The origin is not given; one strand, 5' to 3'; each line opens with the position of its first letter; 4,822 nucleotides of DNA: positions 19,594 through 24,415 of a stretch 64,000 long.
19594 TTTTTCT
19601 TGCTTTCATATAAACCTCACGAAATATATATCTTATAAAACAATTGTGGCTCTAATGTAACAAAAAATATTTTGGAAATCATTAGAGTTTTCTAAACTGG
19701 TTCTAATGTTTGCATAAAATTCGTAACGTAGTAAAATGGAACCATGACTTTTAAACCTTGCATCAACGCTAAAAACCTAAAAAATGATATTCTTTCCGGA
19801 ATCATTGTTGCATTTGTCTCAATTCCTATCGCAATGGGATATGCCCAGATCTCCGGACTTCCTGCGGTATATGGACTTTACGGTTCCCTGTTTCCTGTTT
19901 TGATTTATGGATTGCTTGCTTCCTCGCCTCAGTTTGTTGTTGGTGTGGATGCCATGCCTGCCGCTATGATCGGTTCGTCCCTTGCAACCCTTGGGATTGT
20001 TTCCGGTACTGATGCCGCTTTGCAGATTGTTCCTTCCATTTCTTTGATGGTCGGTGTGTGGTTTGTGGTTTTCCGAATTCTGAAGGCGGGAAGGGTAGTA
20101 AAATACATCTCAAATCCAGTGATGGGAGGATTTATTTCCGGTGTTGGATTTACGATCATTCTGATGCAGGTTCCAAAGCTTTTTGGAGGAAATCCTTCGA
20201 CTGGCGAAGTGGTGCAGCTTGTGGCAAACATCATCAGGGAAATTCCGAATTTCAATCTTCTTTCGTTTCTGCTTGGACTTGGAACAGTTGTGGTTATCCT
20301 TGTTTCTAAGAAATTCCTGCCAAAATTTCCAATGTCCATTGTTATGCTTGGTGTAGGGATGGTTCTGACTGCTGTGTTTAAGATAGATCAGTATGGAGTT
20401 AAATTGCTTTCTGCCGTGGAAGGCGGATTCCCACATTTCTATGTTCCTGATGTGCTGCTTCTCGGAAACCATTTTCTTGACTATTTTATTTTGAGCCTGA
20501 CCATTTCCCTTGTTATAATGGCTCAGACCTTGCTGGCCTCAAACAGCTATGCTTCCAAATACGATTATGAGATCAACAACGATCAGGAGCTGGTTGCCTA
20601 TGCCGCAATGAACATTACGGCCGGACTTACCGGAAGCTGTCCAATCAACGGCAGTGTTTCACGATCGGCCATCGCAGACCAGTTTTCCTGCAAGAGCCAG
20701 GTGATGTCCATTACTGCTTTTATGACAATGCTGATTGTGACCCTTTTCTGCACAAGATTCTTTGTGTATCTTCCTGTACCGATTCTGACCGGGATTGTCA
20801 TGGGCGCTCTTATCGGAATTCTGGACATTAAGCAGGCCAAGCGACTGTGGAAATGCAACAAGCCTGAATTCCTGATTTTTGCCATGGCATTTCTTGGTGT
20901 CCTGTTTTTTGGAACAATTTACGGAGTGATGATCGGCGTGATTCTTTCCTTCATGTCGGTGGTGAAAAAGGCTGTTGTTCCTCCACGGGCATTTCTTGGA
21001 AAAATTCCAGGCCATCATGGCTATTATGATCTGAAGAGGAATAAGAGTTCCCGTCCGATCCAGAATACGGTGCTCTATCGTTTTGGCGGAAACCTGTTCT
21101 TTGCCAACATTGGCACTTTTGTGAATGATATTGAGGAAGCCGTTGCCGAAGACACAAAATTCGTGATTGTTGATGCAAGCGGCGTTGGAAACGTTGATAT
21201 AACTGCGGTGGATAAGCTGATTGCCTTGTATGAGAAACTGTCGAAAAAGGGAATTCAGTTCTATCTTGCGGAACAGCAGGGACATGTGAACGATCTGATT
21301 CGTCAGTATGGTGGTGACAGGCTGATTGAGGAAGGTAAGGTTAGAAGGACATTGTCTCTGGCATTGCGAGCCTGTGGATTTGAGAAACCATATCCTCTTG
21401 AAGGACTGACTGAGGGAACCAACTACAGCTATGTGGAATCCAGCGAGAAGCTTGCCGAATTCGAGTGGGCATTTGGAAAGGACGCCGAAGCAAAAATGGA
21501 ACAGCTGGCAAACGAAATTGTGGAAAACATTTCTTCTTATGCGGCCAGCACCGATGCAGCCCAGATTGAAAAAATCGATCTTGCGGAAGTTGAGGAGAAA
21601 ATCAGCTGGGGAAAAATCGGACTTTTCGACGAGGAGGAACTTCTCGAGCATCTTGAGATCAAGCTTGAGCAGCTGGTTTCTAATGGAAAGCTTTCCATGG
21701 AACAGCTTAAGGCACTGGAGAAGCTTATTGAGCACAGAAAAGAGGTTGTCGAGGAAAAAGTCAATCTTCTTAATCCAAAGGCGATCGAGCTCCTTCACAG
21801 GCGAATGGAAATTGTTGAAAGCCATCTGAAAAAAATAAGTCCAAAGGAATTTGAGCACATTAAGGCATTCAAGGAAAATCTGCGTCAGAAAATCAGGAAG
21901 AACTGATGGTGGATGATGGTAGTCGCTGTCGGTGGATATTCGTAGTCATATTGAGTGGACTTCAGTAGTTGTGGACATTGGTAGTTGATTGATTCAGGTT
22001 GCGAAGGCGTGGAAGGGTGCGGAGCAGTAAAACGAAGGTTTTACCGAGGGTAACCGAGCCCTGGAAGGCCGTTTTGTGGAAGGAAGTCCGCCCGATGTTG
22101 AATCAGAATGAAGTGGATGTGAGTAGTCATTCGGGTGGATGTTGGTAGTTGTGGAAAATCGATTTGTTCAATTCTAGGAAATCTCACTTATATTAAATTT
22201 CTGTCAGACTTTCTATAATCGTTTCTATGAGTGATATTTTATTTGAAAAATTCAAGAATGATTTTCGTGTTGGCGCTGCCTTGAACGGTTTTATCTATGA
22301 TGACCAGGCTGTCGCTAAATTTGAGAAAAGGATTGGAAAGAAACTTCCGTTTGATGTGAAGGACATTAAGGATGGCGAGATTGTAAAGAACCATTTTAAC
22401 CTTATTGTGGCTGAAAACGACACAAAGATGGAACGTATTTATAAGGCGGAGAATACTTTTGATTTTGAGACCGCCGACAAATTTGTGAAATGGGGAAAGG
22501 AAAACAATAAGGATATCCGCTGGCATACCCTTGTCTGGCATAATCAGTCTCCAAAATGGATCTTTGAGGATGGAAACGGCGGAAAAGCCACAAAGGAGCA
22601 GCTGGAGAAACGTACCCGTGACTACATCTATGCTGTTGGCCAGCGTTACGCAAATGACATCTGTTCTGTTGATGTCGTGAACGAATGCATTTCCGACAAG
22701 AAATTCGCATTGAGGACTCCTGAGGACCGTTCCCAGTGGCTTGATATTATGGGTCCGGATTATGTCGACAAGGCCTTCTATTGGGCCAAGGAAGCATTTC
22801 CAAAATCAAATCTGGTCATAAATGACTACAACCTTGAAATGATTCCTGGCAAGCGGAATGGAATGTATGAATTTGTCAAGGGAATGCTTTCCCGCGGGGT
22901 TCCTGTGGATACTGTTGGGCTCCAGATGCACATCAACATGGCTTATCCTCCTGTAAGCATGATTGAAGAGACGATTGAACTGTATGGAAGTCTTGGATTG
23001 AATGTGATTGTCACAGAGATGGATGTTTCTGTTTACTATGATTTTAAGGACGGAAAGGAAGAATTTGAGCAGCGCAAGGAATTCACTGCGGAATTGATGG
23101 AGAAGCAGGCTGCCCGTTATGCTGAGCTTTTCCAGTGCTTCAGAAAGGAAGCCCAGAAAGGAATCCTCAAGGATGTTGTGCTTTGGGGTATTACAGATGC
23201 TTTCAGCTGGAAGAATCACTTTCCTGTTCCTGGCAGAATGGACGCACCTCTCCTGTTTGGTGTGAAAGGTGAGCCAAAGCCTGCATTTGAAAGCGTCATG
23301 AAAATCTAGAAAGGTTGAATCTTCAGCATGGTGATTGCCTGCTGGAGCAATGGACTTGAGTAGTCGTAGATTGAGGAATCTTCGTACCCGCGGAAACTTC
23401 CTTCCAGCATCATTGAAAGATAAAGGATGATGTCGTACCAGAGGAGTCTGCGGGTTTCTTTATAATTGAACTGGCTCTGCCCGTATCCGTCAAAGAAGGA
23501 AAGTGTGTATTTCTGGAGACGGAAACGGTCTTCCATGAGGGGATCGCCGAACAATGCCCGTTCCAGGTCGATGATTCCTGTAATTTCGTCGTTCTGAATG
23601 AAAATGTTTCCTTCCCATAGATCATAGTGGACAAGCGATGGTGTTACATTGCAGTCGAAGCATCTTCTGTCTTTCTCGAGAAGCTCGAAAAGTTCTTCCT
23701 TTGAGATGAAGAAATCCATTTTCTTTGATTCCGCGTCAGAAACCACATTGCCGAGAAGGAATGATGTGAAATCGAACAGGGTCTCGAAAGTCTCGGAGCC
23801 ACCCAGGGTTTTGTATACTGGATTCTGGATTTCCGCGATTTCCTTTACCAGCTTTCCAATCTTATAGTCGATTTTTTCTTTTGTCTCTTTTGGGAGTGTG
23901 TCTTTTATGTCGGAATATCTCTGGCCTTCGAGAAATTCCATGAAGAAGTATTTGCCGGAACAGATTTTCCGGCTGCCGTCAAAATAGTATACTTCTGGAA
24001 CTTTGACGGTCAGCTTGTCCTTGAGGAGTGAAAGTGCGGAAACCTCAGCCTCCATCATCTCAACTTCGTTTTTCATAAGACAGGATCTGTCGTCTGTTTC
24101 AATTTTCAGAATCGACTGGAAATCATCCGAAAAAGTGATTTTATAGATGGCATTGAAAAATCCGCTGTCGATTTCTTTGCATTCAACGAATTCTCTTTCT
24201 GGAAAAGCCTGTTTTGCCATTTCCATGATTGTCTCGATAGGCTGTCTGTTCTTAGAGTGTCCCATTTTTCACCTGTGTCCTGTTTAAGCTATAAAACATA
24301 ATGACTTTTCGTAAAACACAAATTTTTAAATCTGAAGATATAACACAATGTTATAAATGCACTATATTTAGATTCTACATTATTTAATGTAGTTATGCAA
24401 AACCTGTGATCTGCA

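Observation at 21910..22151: Second iteron cluster 9.6 kb from the origin, a diverged duplicate of the origin core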

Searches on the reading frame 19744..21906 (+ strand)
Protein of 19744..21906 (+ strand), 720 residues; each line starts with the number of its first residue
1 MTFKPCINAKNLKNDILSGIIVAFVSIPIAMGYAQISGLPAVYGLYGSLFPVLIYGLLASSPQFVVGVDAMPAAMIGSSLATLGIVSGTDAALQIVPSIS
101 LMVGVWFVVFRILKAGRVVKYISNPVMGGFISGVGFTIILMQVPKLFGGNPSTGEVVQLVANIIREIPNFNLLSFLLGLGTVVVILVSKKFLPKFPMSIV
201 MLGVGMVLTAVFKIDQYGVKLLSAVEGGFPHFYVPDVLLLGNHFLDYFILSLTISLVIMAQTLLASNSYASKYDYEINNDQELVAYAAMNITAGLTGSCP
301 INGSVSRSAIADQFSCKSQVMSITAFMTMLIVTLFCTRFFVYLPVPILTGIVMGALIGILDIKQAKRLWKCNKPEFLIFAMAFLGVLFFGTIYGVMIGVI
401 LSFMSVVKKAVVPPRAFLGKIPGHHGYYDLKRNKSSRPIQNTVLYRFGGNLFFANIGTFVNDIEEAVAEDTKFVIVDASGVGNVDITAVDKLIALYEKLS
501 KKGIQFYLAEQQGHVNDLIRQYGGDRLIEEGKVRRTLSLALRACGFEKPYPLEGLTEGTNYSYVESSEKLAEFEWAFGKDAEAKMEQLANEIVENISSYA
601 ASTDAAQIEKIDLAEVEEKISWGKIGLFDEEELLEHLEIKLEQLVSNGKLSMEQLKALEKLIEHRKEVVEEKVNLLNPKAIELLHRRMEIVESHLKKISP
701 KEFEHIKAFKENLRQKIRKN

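Call 8: search_protein_families(library=pfam, proteins=[window:19744-21906:+], max_evalue=0.01)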
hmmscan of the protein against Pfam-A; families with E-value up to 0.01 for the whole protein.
window:19744-21906:+ (720 aa): 3 families
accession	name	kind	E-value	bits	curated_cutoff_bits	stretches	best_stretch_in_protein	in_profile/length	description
PF00916.26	Sulfate_transp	-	1.5e-79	267.9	23.2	1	12-382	1-380/380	Sulfate permease family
PF01740.26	STAS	-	6.3e-17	61.7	22.6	1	439-538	7-104/106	STAS domain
PF13466.11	STAS_2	-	2.4e-05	24.9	29.2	1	449-523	5-78/80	STAS domain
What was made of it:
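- Checked: The flanking genes are as stated: SulP/STAS (19744-21906) and GH10 (22227-23309), with no rep or par gene nearby (call 8).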

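Call 39: find_encoding_contigs(protein=window:19744-21906:+, flank=3000, max_places=10)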
Protein window:19744-21906:+ (720 aa): 2 contigs read that carry it; 2 places shown.
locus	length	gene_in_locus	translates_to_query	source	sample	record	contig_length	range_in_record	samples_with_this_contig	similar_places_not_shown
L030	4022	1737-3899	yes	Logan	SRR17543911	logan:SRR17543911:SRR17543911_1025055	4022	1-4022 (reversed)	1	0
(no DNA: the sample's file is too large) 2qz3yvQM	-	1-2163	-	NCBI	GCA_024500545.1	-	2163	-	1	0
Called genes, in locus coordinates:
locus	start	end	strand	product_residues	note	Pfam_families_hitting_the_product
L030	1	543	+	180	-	?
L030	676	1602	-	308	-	PF14257:DUF4349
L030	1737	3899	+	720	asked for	PF00916:Sulfate_transp, PF01740:STAS, PF13466:STAS_2 (weak)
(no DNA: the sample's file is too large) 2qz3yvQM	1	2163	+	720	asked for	PF00916:Sulfate_transp, PF01740:STAS, PF13466:STAS_2 (weak)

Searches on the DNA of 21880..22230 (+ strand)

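Call 12: search_dna_similar(query=window:21900-22160:+, collection=plasmids, mode=distant)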
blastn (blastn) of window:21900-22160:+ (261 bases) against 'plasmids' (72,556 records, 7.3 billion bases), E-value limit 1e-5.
No match.

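Call 22: search_rna_families(source=window, start=21880, end=22230, threshold=evalue, max_evalue=10, show_alignments=2)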
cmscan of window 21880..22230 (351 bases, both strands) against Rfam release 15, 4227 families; matches with E-value up to 10: 3.
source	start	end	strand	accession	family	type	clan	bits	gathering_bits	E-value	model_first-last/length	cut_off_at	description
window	22172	22218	-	RF00727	bantam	Gene; miRNA;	CL00091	17.8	61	0.98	21-67/82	no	bantam microRNA precursor family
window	22113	22130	+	RF01134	sR30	Gene; snRNA; snoRNA; CD-box;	-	10.1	38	4.4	1-57/57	no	Small nucleolar RNA sR30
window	22114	22228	+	RF01295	SCARNA7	Gene; snRNA; snoRNA; scaRNA;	-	8.1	65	5.5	1-330/330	no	Small Cajal body-specific RNA 7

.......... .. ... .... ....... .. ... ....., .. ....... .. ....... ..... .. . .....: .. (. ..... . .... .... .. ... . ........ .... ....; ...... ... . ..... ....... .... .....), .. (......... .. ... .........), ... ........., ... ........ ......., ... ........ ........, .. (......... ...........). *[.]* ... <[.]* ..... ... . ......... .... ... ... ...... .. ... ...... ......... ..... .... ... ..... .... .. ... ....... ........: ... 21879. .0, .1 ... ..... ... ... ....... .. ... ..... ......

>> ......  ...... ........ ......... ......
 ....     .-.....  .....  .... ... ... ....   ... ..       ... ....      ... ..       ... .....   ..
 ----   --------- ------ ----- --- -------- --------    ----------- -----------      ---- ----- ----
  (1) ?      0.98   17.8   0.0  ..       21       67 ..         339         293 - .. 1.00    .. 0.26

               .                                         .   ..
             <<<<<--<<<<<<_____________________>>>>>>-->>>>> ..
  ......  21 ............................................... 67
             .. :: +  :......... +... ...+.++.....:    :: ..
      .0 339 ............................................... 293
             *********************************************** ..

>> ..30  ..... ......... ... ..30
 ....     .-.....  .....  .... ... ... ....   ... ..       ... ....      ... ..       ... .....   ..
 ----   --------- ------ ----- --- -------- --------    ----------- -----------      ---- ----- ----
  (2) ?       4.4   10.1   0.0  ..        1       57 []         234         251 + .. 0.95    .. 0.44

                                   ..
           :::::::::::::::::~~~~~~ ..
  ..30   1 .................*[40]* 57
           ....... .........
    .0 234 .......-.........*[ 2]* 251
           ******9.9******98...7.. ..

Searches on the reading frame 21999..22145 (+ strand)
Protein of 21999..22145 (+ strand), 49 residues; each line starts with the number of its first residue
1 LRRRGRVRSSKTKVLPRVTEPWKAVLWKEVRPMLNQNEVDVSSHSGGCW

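Call 73: search_protein_representatives(protein=window:21999-22145:+)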
Query: 49 residues. Proteins with E-value up to 0.001 (for the whole library): 3; up to 1e-10: 1; up to 1e-30: 0. The best 3 are listed.
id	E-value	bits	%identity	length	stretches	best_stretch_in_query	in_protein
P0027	3.4e-11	58.2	40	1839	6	15-38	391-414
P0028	5.8e-05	38.8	43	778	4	26-47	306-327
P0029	3.9e-04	36.3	42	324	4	6-49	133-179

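Call 75: search_protein_families(library=pfam, proteins=[P0027, P0028, P0029], max_evalue=0.01)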
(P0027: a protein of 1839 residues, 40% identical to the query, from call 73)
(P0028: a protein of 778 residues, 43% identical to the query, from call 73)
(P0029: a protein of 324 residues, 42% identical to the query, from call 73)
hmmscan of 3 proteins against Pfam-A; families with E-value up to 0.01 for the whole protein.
P0027 (1839 aa): 5 families
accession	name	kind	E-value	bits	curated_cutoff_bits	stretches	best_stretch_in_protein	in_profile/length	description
PF00258.30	Flavodoxin_1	-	2e-215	706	25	6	263-398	1-143/143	Flavodoxin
PF12724.12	Flavodoxin_5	-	1.3e-20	74.7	27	0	10-78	1-67/145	Flavodoxin domain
PF12641.12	Flavodoxin_3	-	9.6e-15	55.2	27.5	0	1080-1146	1-62/160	Flavodoxin domain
PF10746.14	Phage_holin_2_2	-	2.8e-11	43.4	25.4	0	1433-1452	37-56/61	Phage holin T7 family, holin superfamily II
PF08460.16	SH3_5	-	0.0014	19.1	22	0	334-362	19-47/68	Bacterial SH3 domain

P0028 (778 aa): 11 families
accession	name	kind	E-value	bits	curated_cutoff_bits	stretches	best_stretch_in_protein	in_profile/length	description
PF04012.17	PspA_IM30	-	5e-06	26.7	33.9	0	303-342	17-56/220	PspA/IM30 family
PF18746.6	aGPT-Pplase3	-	7.3e-06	26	25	0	394-512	157-268/279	Alpha-glutamyl/putrescinyl thymine pyrophosphorylase clade 3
PF20220.3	ABC_toxin_N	-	6.3e-05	23.2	27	0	648-689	22-63/122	ABC toxin N-terminal region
PF13324.12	GCIP_N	-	0.00034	21.2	27.5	1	115-199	29-109/144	Grap2 and cyclin-D-interacting, N-terminal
PF12731.12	Mating_N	-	0.00043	20.8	21.4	0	28-80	9-60/95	Mating-type protein beta 1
PF07739.18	TipAS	-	0.0006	20.7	23.8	0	650-689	32-71/117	TipAS antibiotic-recognition domain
PF10686.14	YAcAr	-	0.00089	19.5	28.2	0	644-664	3-23/66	YspA, cpYpsA-related SLOG family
PF01869.26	BcrAD_BadFG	-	0.0026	17.8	31.5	0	405-522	138-217/271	BadF/BadG/BcrA/BcrD ATPase family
PF12462.13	Helicase_IV_N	-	0.0027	18.1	24.5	0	306-365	74-134/163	DNA helicase IV / RNA helicase N terminal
PF04513.17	Baculo_PEP_C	-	0.0063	17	38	0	109-179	28-94/140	Baculovirus polyhedron envelope protein, PEP, C terminus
PF16504.10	SP24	-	0.0088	16.4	30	0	4-57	23-74/147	Putative virion membrane protein of plant and insect virus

P0029 (324 aa): 1 family
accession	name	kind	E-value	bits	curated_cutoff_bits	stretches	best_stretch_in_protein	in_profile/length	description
PF19746.4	DUF6233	-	2.1e-06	28.2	27.6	0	98-120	14-35/59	Family of unknown function (DUF6233)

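Call 76: search_protein_families(library=pfam, proteins=[window:21999-22145:+], max_evalue=10)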
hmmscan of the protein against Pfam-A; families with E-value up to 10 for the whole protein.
seq(49 aa): 0 families

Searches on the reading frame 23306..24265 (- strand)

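Call 8: search_protein_families(library=pfam, proteins=[window:23306-24265:-], max_evalue=0.01)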
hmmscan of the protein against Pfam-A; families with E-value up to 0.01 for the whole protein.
window:23306-24265:- (319 aa): 4 families
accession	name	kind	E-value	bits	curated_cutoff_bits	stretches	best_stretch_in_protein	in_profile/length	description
PF01636.29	APH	-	8.7e-16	58.8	23.2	1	29-244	2-204/239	Phosphotransferase enzyme family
PF03881.20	Fructosamin_kin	-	1.5e-10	41.2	22.4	2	180-264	162-244/288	Fructosamine kinase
PF03109.22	ABC1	-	0.0036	16.9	22.9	0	79-140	122-179/244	ABC1 atypical kinase-like domain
PF01163.29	RIO1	-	0.0082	16.2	22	0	209-236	124-150/187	RIO domain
